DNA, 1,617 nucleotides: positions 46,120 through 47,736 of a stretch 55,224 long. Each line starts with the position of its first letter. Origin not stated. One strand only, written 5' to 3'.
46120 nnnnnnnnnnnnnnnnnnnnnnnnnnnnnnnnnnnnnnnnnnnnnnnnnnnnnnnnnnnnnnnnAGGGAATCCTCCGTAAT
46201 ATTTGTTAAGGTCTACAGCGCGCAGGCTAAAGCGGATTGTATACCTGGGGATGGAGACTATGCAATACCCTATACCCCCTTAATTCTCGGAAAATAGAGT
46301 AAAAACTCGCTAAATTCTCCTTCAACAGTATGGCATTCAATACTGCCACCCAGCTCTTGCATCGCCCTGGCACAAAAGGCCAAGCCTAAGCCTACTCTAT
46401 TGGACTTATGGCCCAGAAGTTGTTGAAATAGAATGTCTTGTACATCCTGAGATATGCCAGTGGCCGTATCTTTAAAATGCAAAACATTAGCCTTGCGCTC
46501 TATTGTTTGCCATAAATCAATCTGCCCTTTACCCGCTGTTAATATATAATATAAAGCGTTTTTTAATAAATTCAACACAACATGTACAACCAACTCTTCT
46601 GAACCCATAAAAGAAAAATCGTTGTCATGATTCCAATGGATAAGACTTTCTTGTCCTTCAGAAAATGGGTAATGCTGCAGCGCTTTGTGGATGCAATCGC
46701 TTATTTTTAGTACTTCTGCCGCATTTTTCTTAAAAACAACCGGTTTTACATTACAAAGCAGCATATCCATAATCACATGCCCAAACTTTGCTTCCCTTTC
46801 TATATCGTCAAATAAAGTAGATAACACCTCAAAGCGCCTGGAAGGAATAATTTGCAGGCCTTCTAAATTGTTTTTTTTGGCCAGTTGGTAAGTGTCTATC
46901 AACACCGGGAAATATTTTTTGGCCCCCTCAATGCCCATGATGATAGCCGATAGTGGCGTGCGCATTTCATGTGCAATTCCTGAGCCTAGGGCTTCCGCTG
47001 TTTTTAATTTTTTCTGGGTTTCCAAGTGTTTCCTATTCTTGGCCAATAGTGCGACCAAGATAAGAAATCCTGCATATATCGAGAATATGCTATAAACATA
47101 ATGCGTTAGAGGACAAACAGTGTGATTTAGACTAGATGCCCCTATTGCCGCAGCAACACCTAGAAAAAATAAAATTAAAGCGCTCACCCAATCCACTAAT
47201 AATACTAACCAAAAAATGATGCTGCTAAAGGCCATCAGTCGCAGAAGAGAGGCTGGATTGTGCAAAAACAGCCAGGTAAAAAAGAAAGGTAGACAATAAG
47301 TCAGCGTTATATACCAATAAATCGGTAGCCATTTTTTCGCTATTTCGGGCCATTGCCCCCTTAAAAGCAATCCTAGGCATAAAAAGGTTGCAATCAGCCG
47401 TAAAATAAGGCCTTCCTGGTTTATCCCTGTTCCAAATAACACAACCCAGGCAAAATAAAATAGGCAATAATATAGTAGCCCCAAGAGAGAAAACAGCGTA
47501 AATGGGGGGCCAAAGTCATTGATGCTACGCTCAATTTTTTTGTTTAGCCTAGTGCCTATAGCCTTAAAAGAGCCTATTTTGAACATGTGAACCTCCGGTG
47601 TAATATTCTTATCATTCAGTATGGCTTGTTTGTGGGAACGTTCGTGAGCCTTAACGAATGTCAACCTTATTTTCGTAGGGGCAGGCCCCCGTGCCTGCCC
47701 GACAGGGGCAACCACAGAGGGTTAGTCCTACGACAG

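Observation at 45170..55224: LqsS/CqsS-like kinase and LqsR-like regulator sit back-to-back with an AKR - NRPS(C-A-T-R) - PAS hybrid kinase operon, and no CqsA/LqsA synthase is present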

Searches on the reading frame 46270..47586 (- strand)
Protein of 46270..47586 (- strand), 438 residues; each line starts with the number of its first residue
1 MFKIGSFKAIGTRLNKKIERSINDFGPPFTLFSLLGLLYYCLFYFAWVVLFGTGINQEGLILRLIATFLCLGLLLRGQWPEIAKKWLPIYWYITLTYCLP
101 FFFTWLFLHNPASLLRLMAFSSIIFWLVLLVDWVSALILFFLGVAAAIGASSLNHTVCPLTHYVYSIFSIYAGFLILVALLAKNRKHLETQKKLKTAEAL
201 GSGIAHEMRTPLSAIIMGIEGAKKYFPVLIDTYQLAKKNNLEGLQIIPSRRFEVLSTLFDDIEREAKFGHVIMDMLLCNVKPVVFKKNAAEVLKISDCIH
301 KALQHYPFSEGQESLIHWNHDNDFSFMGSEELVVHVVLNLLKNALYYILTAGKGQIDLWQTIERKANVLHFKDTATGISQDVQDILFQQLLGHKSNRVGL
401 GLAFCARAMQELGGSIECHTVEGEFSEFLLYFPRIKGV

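Call 4: search_protein_families(library=pfam, proteins=[window:46270-47586:-], max_evalue=0.01)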
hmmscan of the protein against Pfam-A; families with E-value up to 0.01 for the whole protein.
window:46270-47586:- (438 aa): 2 families
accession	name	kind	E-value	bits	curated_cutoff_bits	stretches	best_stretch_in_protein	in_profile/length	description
PF02518.31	HATPase_c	-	1.1e-12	48.8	26.4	1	329-434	2-109/111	Histidine kinase-, DNA gyrase B-, and HSP90-like ATPase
PF00512.31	HisKA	-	0.00021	21.7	26.9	1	202-224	7-29/66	His Kinase A (phospho-acceptor) domain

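Call 6: search_protein_families(library=ncbifam, proteins=[window:46270-47586:-], max_evalue=0.01)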
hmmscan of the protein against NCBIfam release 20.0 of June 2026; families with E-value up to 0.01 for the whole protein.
window:46270-47586:- (438 aa): 57 families (the best 25 are shown)
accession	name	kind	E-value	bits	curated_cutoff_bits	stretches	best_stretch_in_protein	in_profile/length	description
NF041945.1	LuxN_Vibrio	equivalog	2.7e-38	131.7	1550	1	177-434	442-681/839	quorum-sensing autoinducer 1 sensor kinase/phosphatase LuxN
NF008468.0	PRK11360.1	equivalog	1.3e-16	60.1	646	1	271-434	446-608/616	two-component system sensor histidine kinase AtoS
NF040750.1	tetrathio_HK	equivalog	5.7e-15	54.8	750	1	181-419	322-539/555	tetrathionate respiration histidine kinase TtrS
NF053867.1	SprKinKinDBac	equivalog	6.4e-15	54.6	775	1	263-427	328-490/500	sporulation kinase KinD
NF007688.0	PRK10364.1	equivalog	8.4e-13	47.9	479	1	331-434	350-451/460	two-component system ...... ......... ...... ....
NF006800.0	PRK09303.1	equivalog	1.1e-12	47.6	342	1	183-433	139-376/383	histidine kinase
NF041735.1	hist_kin_RppB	equivalog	2.4e-11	43.1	400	1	202-433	221-438/438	two-component system sensor histidine kinase RppB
NF008298.1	PRK11086.1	subfamily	4.4e-11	41.9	520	1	333-433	424-524/529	DcuS/MalK family sensor histidine kinase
NF046044.1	PnpS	equivalog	6.4e-11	41.9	400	1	269-433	221-390/390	two-component system histidine kinase PnpS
TIGR02916.1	PEP_his_kin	equivalog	1.2e-10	40.7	300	1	273-433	524-679/679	XrtA/PEP-CTERM system histidine kinase PrsK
NF007837.0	PRK10549.1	equivalog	4.6e-10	38.8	603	1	199-418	242-442/466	envelope stress sensor histidine kinase BaeS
NF052574.1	HisKinEspCMyxo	equivalog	1.4e-09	36.7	1200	1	326-434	524-637/785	serine histidine kinase EspC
NF008312.0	PRK11100.1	equivalog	2.9e-09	36.3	356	1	287-422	323-462/477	two-component system sensor histidine kinase CreC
NF041210.1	his_kin_PieS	equivalog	3e-09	36.4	850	1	246-435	279-471/474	two component system sensor histidine kinase PieS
TIGR02966.1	phoR_proteo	equivalog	4.8e-09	35.7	334.2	1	286-431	182-332/333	phosphate regulon sensor histidine kinase PhoR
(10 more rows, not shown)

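Call 8: search_solved_structures(query=window:46270-47586:-, max_evalue=0.001, show_alignments=1)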
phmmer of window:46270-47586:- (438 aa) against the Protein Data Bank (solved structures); distinct sequences matched with E-value up to 0.001: 4.
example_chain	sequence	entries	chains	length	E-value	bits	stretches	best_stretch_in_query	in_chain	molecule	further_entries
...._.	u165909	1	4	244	1.8e-09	40.1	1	188-433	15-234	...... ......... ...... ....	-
9p6i_A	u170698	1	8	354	9.9e-06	27.8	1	298-433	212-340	histidine kinase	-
6paj_A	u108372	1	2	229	4.5e-05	25.6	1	331-434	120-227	Sensor protein SrrB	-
7z8n_A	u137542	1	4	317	0.0001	24.5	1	312-430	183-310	Histidine kinase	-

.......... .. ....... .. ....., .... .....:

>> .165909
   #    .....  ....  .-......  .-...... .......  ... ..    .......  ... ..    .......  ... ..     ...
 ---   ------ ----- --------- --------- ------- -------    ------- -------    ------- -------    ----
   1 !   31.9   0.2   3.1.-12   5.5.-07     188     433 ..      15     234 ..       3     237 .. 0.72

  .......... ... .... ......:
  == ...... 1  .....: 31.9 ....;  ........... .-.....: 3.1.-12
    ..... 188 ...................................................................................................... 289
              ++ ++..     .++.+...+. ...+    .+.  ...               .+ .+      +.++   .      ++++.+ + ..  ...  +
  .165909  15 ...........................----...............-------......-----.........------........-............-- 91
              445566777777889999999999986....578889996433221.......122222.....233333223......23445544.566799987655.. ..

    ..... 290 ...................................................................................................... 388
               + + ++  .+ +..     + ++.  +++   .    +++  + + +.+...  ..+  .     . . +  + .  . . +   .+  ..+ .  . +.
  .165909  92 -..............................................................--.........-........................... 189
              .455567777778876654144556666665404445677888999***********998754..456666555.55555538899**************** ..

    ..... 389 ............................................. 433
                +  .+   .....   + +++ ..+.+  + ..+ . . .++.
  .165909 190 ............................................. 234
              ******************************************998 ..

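Call 17: find_homologous_proteins(query=window:46270-47586:-, max_evalue=0.00001)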
Query window:46270-47586:- (438 aa): 293 proteins with E <= 0.00001 among 8000 candidates; the best 120 are listed.
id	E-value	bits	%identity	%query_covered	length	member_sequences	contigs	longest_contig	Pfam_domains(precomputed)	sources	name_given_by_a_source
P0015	2.5e-294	994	100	100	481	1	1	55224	PF02518.32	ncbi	-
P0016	2.6e-231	786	79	100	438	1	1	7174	PF02518.32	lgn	-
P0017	1.3e-218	744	75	100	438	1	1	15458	PF02518.32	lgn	-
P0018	3.4e-204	697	69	100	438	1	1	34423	PF02518.32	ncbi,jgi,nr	ncbi:MAG: sensor histidine kinase [Gammaproteobacteria bacterium]|jgi:signal transduction histidine 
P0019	6.7e-204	696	70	100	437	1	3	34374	PF02518.32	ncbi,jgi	jgi:signal transduction histidine kinase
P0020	1.6e-201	688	69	100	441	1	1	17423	PF02518.32,PF14501.13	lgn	-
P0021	1.3e-196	672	69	99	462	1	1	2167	PF02518.32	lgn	-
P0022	3.8e-195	667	67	99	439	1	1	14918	PF02518.32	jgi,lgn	jgi:signal transduction histidine kinase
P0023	4.6e-194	663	67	100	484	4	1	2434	PF02518.32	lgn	-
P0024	2.4e-192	658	66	100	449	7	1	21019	PF02518.32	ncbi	-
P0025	1.2e-171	589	63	100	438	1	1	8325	PF02518.32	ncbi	-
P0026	6.9e-141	488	52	98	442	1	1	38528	PF02518.32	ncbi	-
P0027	9.1e-128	445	63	73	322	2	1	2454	PF02518.32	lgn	-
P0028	9.8e-113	395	44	97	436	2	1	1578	PF02518.32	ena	-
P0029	1.1e-110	389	45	99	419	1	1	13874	PF02518.32,PF00512.32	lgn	-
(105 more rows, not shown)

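Call 47: find_encoding_contigs(protein=P0017, flank=10000, max_places=2)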
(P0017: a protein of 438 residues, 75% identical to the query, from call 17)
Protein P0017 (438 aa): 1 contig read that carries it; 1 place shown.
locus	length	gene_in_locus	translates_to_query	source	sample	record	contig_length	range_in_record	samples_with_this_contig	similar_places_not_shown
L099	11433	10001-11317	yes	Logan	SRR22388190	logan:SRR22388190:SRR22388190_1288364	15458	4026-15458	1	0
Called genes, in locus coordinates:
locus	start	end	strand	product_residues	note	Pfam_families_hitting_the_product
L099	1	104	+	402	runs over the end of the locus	PF07690:MFS_1, PF00083:Sugar_tr, PF06609:TRI12 (weak)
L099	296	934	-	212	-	PF08448:PAS_4, PF07638:Sigma70_ECF (faint), PF00196:GerE, PF08281:Sigma70_r4_2 (weak), PF13384:HTH_23 (weak), PF13518:HTH_28 (faint)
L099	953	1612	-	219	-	PF00989:PAS (weak), PF08448:PAS_4, PF13426:PAS_9 (weak), PF00196:GerE, PF08281:Sigma70_r4_2 (weak)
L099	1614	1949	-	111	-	-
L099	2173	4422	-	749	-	PF08448:PAS_4 (weak), PF13426:PAS_9 (weak), PF13596:PAS_10 (faint), PF00989:PAS, PF08448:PAS_4, PF13426:PAS_9, PF02518:HATPase_c, PF14501:HATPase_c_5 (weak), +2 more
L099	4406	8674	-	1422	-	PF00668:Condensation, PF00501:AMP-binding, PF13193:AMP-binding_C, PF00550:PP-binding, PF01073:3Beta_HSD, PF01370:Epimerase, PF07993:NAD_binding_4, PF16363:GDP_Man_Dehyd, +1 more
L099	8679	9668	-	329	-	PF00248:Aldo_ket_red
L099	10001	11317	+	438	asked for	PF02518:HATPase_c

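Call 76: search_solved_structures(query=L099:953-1612:-, max_evalue=0.01, show_alignments=1)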
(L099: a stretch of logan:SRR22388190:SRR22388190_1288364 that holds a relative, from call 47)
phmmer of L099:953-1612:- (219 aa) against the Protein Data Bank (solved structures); distinct sequences matched with E-value up to 0.01: 17.
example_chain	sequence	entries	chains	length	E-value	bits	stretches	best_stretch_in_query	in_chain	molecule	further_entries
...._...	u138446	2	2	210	7.4e-06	29.1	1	112-217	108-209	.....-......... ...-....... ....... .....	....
3p7n_A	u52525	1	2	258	1.7e-05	28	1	112-217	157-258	Sensor histidine kinase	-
7dwm_A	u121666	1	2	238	7.1e-05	25.9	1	29-217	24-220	Transcriptional regulator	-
1fse_A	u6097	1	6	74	0.00019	24.5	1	155-217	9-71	GERE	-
4ldz_A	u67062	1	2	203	0.00022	24.4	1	154-215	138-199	Transcriptional regulatory protein DesR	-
3c3w_A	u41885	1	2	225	0.00056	23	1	126-205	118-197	TWO COMPONENT TRANSCRIPTIONAL REGULATORY PROTEIN DEVR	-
3clo_A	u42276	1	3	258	0.00069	22.7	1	146-208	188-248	Transcriptional regulator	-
6jqs_A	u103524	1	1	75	0.0014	21.7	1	158-218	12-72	DNA-binding response regulator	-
6ugl_A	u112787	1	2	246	0.0032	20.5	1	35-215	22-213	Helix-turn-helix transcriptional regulator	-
6kju_A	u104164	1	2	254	0.0035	20.4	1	35-215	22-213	Helix-turn-helix transcriptional regulator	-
6ide_A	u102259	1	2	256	0.0036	20.4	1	35-215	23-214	Transcriptional regulator LuxR family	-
7vim_A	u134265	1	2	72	0.0042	20.2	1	157-217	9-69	Protein EsrB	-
4hye_A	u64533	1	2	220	0.0069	19.4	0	158-209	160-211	Response regulator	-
4zmr_A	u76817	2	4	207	0.0069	19.4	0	158-209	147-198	Response regulator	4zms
7ve4_A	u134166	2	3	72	0.0072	19.4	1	158-211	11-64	DNA-binding response regulator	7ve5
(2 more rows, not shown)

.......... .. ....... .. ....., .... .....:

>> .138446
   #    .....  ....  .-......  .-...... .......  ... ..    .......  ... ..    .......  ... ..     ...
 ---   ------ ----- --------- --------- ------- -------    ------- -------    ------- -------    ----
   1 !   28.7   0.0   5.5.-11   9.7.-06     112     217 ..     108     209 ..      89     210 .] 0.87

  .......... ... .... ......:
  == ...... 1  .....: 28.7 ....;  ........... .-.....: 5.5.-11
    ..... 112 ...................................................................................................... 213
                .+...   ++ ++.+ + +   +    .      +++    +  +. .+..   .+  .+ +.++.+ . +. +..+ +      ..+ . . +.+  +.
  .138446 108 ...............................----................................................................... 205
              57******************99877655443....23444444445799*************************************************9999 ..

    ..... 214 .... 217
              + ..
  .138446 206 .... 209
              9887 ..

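Call 84: search_solved_structures(query=L099:2176-2940:-, max_evalue=5, show_alignments=2)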
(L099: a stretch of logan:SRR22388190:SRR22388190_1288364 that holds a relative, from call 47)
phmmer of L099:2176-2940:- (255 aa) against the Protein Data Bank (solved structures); distinct sequences matched with E-value up to 5: 3.
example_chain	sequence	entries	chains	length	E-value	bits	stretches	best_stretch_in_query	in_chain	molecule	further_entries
2k0z_A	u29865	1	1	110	0.049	16.4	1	191-234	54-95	Uncharacterized protein hp1203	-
5ar1_A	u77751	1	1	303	0.8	12.5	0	127-186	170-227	CELL DIVISION CONTROL PROTEIN 11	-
6ska_D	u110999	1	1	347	2.4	10.9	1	170-203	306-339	Adhesion G protein-coupled receptor L1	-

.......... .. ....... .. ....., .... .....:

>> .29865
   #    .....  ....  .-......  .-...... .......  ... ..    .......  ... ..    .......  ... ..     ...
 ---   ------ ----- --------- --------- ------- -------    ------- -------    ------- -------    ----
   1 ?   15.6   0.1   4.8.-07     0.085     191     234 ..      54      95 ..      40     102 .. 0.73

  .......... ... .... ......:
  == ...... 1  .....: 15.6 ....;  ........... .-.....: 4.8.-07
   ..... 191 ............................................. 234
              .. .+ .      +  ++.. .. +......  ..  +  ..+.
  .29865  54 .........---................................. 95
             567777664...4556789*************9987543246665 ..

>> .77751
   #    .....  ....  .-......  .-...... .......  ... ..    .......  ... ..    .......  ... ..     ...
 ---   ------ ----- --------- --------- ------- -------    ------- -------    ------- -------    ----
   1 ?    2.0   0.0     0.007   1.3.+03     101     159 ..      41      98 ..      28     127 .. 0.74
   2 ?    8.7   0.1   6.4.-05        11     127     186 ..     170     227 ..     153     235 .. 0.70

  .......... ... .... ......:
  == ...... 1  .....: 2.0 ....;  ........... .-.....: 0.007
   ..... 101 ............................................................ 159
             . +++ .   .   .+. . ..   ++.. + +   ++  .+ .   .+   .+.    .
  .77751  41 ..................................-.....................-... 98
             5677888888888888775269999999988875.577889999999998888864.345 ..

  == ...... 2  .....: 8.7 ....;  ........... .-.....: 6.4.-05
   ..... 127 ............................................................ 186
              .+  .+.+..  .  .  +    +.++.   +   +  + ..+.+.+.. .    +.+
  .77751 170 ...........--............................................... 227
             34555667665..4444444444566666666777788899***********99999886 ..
